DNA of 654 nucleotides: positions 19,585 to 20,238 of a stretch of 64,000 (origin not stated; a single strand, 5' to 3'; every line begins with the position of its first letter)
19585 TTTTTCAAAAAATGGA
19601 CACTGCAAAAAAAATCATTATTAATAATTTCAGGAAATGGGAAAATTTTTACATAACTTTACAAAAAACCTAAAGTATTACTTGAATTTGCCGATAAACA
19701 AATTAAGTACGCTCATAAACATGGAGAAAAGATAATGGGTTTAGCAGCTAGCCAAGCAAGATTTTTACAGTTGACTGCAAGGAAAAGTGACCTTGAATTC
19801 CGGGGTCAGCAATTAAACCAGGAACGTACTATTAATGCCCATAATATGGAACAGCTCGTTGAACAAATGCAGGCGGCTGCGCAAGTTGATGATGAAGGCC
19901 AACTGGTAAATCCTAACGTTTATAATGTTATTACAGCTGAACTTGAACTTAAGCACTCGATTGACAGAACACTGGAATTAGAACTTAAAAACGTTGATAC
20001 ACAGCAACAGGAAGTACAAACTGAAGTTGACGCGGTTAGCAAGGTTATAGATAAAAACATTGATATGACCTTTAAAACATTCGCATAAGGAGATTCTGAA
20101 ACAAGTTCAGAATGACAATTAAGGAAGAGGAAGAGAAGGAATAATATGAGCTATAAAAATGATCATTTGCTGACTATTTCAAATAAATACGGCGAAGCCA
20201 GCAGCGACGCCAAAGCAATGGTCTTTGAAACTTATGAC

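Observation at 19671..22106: Sigma-28-driven five-ORF operon with no recognisable flagellar or other family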

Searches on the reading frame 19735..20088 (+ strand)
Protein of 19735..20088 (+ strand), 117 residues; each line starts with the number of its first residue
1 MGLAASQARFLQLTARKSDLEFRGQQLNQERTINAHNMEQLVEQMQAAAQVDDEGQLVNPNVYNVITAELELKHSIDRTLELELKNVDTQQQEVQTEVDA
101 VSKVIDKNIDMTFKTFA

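Call 4: search_protein_families(library=pfam, proteins=[window:19735-20088:+], max_evalue=10)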
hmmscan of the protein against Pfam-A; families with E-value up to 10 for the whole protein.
window:19735-20088:+ (117 aa): 2 families
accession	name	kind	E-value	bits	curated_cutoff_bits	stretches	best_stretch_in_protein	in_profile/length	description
PF15011.11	CA109-like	-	0.04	14.2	27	1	27-107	19-95/161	Ribosome biogenesis protein C1orf109-like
PF02403.27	Seryl_tRNA_N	-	0.067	13.9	28.2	1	8-78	29-99/108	Seryl-tRNA synthetase N-terminal domain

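Call 6: search_protein_families(library=ncbifam, proteins=[window:19735-20088:+], max_evalue=1)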
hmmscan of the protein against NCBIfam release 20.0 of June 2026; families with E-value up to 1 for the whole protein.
window:19735-20088:+ (117 aa): 0 families

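Call 10: find_homologous_proteins(query=window:19735-20088:+, max_evalue=0.01)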
Query window:19735-20088:+ (117 aa): 260 proteins with E <= 0.01 among 268 candidates; the best 120 are listed.
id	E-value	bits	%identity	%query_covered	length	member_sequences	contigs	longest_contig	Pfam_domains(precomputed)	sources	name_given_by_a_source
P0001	1.2e-65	236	100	100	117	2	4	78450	-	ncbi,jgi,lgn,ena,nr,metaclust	ncbi:MAG: hypothetical protein A2Y25_10750 [Candidatus Melainabacteria bacterium GWF2_37_15]|nr:MAG:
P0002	8.0e-62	224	96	100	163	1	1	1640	-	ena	-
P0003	1.6e-57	210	88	100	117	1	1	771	-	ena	-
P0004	1.9e-56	206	89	100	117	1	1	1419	-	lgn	-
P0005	2.8e-56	206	89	100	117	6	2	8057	-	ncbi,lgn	-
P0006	3.7e-56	205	86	100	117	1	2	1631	-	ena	-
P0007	3.4e-55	202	85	100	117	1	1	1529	-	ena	-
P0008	1.1e-54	201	85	100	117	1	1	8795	-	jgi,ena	-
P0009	2.2e-54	200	83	100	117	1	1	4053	-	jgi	jgi:hypothetical protein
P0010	5.2e-54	198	85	100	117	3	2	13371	-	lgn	-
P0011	6.3e-52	192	82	100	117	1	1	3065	-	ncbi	-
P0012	6.5e-52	192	84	100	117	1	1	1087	-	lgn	-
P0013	1.9e-49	184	76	100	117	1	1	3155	-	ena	-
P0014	3.9e-49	183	80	100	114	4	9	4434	-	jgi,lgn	jgi:hypothetical protein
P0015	5.7e-49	182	81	100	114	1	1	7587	-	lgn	-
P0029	4.1e-40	154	70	100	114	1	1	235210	-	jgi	-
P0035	1.6e-36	142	64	100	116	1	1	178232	-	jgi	jgi:hypothetical protein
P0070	1.7e-24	104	55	100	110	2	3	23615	-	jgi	jgi:ribosomal protein L17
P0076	1.0e-23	101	53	100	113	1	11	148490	-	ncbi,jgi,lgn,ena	jgi:hypothetical protein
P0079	1.3e-23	101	53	100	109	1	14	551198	-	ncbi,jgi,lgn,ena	jgi:chromosome segregation ATPase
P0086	3.3e-23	100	54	100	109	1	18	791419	-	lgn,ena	-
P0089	3.8e-23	100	54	100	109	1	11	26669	-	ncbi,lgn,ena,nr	ncbi:MAG: hypothetical protein KC476_05140 [Cyanobacteria bacterium HKST-UBA06]|nr:hypothetical prot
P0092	5.8e-23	99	56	100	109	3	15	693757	-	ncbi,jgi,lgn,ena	jgi:predicted nucleic acid-binding Zn-ribbon protein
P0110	1.1e-22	98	51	100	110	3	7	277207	-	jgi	jgi:predicted nucleic acid-binding Zn-ribbon protein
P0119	1.6e-22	98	52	100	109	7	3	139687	-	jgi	jgi:DNA repair ATPase RecN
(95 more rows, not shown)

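Call 12: find_encoding_contigs(protein=P0079, flank=8000, max_places=3)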
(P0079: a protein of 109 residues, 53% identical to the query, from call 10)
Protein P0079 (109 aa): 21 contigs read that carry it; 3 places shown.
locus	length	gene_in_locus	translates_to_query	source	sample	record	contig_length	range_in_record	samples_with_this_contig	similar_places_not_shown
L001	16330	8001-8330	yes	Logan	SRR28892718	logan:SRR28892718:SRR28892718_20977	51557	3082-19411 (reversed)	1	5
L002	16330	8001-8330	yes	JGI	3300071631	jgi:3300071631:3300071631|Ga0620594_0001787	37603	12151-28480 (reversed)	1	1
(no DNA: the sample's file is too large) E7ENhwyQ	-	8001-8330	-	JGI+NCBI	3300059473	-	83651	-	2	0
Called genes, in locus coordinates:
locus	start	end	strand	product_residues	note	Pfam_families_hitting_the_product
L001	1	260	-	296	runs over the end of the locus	PF04536:TPM_phosphatase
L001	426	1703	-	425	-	PF07549:Sec_GG (weak), PF02355:SecD_SecF_C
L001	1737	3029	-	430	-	PF21760:SecD_1st, PF22599:SecDF_P1_head, PF02355:SecD_SecF_C, PF03176:MMPL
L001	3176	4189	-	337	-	PF09992:NAGPA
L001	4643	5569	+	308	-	-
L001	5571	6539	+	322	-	-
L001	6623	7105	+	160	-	PF01648:ACPS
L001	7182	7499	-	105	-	PF05597:Phasin (weak)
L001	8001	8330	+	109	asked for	-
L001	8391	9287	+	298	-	-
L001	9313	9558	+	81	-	-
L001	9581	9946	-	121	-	-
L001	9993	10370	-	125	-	-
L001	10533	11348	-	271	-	-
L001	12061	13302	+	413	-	PF01887:SAM_HAT_N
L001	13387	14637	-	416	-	PF06325:PrmA, PF13649:Methyltransf_25 (weak), PF13847:Methyltransf_31, PF22528:PRMT_C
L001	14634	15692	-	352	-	PF00583:Acetyltransf_1 (faint), PF13508:Acetyltransf_7 (faint)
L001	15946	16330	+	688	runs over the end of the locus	PF00270:DEAD (faint), PF06733:DEAD_2 (weak), PF13307:Helicase_C_2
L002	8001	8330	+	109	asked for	-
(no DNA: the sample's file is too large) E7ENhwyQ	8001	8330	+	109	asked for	-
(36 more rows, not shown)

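Call 31: search_solved_structures(query=A1, max_evalue=10, show_alignments=2)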
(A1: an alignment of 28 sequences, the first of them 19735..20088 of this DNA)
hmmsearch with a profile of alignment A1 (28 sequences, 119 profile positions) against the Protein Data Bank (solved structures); distinct sequences matched with E-value up to 10: 19.
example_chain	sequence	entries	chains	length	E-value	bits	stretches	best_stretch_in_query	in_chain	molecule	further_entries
7zie_A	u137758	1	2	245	0.11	16.3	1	33-96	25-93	Gcf1p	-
9pi5_A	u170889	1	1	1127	0.53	14.1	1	54-112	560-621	Major DNA-binding protein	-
9pi4_A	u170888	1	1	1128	0.53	14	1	54-112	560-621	Major DNA-binding protein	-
1urj_A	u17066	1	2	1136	0.53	14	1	54-112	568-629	MAJOR DNA-BINDING PROTEIN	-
9pi6_A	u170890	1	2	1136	0.54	14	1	54-112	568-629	Major DNA-binding protein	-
9pi3_A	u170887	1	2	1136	0.54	14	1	54-112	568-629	Major DNA-binding protein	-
9zgf_A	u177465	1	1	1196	0.56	14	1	54-112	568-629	Major DNA-binding protein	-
8a3k_UNK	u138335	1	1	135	0.82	13.4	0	35-99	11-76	sc-apCC-4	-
5t58_B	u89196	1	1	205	1.2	12.9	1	25-108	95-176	KLLA0E05809p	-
9hvw_D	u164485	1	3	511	1.4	12.7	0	63-105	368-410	Fusion glycoprotein F1,Probable N-acetylmuramidase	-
5cws_C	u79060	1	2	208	1.8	12.3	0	33-101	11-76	Nucleoporin NSP1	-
9s4q_25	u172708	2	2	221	2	12.2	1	55-105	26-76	Kinetochore protein SPC25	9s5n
9mmu_A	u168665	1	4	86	2.2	12.1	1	14-88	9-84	M protein, serotype 5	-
9r1k_A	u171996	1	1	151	2.6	11.8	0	33-89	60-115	sc-apCC-4-A7F-1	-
9r1m_A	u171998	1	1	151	4.3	11.1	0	37-88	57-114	sc-apCC-4-LMF-1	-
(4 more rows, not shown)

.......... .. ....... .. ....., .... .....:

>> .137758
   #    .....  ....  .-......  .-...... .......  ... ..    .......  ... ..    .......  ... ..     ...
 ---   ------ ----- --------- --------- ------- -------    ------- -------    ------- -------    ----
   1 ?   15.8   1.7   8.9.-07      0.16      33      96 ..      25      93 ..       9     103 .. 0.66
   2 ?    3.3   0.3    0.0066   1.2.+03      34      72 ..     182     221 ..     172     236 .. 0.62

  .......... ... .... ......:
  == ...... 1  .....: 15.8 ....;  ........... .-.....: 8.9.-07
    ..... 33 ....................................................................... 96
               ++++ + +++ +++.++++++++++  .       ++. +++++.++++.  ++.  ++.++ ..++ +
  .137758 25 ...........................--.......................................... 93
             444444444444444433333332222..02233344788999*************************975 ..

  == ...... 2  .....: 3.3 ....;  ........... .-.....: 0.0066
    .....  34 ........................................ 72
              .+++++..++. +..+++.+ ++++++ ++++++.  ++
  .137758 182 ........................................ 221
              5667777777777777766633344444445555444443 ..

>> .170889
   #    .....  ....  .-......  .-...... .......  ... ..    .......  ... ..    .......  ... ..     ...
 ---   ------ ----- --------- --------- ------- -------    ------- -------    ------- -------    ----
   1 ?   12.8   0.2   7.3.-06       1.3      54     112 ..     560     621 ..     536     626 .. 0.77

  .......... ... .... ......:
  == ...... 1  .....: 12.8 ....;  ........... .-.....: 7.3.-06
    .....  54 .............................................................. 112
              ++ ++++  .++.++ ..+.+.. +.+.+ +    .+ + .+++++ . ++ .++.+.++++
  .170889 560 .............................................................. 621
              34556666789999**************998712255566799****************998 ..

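Call 39: search_protein_representatives(alignment_id=A1)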
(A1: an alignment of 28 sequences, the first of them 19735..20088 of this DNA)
Query: 28 sequences, 119 profile positions. Proteins with E-value up to 0.001 (for the whole library): 3412; up to 1e-10: 2053; up to 1e-30: 205. The best 150 are listed.
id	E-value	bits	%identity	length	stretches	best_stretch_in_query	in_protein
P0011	1.6e-49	183.5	-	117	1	1-119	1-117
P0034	6.6e-49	181.6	-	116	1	1-119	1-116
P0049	2.7e-46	173.1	-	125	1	1-119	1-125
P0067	1.4e-44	167.6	-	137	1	1-119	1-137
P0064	1.9e-44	167.2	-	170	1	1-119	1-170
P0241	2.3e-44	166.9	-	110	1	1-119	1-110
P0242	4.9e-44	165.8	-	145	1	1-119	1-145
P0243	4.7e-42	159.4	-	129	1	1-119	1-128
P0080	1.4e-41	157.9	-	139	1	1-119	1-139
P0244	2.6e-41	157.0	-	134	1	1-119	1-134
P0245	2.5e-40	153.9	-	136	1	1-119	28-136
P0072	5.2e-40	152.8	-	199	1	1-118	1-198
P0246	6.5e-40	152.5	-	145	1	1-119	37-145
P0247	2.0e-39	151.0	-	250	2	42-119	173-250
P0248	2.2e-39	150.8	-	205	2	50-118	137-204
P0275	6.8e-35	136.3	-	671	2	37-119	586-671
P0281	1.8e-34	135.0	-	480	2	47-119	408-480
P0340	1.4e-32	128.9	-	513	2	39-118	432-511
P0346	2.0e-32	128.4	-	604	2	32-118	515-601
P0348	2.0e-32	128.3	-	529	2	26-119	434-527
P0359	3.1e-32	127.8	-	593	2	1-75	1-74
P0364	3.3e-32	127.7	-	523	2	31-118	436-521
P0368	4.5e-32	127.2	-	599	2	40-118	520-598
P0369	4.8e-32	127.2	-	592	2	58-119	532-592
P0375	6.5e-32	126.7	-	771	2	60-119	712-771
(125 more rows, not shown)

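Call 44: list_cluster_members(proteins=[P0079, P0086, P0092, P0110, P0119, P0076, P0089, P0035, P0029, P0070])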
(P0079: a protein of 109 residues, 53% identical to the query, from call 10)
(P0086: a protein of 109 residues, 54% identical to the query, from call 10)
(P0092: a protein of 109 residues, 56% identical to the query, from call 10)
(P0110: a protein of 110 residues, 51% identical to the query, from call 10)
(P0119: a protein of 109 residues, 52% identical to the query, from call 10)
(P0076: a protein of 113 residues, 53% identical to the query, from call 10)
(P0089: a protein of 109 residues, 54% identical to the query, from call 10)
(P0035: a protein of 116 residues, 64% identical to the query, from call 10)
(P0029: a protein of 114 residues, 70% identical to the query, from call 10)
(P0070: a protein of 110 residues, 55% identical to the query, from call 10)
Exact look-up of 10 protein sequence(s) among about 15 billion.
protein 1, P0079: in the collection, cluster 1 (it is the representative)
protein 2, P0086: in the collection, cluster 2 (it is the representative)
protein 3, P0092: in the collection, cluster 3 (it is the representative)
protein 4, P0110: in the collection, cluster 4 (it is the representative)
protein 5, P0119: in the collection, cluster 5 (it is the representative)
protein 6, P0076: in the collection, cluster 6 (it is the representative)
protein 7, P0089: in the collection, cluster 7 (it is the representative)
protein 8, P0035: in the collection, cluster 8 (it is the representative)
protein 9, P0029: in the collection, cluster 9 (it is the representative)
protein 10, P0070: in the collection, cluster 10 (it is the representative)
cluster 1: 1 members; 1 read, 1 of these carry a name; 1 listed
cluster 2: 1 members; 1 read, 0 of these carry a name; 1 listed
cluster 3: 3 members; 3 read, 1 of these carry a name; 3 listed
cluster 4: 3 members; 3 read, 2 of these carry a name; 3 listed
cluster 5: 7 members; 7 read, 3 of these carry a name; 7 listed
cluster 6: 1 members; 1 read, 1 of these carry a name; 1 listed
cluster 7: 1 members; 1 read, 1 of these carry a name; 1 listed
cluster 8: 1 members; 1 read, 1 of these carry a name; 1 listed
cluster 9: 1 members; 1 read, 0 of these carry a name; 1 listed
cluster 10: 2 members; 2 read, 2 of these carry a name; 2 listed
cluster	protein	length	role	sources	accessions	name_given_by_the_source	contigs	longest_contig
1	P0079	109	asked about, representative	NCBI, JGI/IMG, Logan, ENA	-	chromosome segregation ATPase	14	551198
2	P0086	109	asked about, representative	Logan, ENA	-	-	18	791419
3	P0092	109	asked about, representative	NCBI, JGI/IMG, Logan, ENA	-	predicted nucleic acid-binding Zn-ribbon protein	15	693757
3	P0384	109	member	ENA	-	-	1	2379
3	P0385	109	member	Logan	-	-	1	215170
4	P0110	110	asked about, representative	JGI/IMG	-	predicted nucleic acid-binding Zn-ribbon protein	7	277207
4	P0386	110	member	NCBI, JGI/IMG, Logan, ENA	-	predicted nucleic acid-binding Zn-ribbon protein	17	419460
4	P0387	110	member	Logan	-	-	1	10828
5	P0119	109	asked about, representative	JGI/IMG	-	DNA repair ATPase RecN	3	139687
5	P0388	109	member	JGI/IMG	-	DNA repair ATPase RecN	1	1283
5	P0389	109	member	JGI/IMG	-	DNA repair ATPase RecN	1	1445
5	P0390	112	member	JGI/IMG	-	-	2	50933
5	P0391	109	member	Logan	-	-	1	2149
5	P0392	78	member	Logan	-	-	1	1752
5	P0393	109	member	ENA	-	-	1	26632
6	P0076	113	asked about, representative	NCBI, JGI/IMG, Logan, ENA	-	hypothetical protein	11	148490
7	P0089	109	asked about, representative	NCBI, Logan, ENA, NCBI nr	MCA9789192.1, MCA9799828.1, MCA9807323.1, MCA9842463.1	MAG: hypothetical protein KC476_05140 [Cyanobacteria bacterium HKST-UBA06] | hypothetical protein [Cyanobacteria bacterium HKST-UBA05]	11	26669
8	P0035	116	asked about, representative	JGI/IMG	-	hypothetical protein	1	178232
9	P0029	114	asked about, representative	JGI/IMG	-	-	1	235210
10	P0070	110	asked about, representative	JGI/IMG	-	ribosomal protein L17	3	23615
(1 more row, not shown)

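Call 48: search_protein_families(library=phrogs, proteins=[window:19735-20088:+], max_evalue=0.01)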
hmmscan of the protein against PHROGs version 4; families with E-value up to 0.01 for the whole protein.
window:19735-20088:+ (117 aa): 0 families

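Call 49: predict_structure(alignment_id=A3)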
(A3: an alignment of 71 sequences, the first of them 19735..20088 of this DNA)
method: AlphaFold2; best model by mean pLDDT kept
length: 117 residues; sequences in the alignment: 71
mean_pLDDT: 91.5   pTM: 0.68
mean pLDDT of the five models: 91.5, 88.1, 87.8, 87.6, 86.7
residues with pLDDT >= 90: 82; 70-90: 33; 50-70: 2; < 50: 0
segments of 3 or more residues with pLDDT < 50: none
pLDDT, mean of each block of 10 residues (from residue 1): 85 95 96 95 88 85 90 95 96 95 91 82
secondary structure, 60 per line:
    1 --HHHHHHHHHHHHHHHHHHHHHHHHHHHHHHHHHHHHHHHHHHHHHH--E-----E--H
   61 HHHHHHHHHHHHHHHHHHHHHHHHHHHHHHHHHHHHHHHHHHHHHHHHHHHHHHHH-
elements in order: H3-48 H60-116
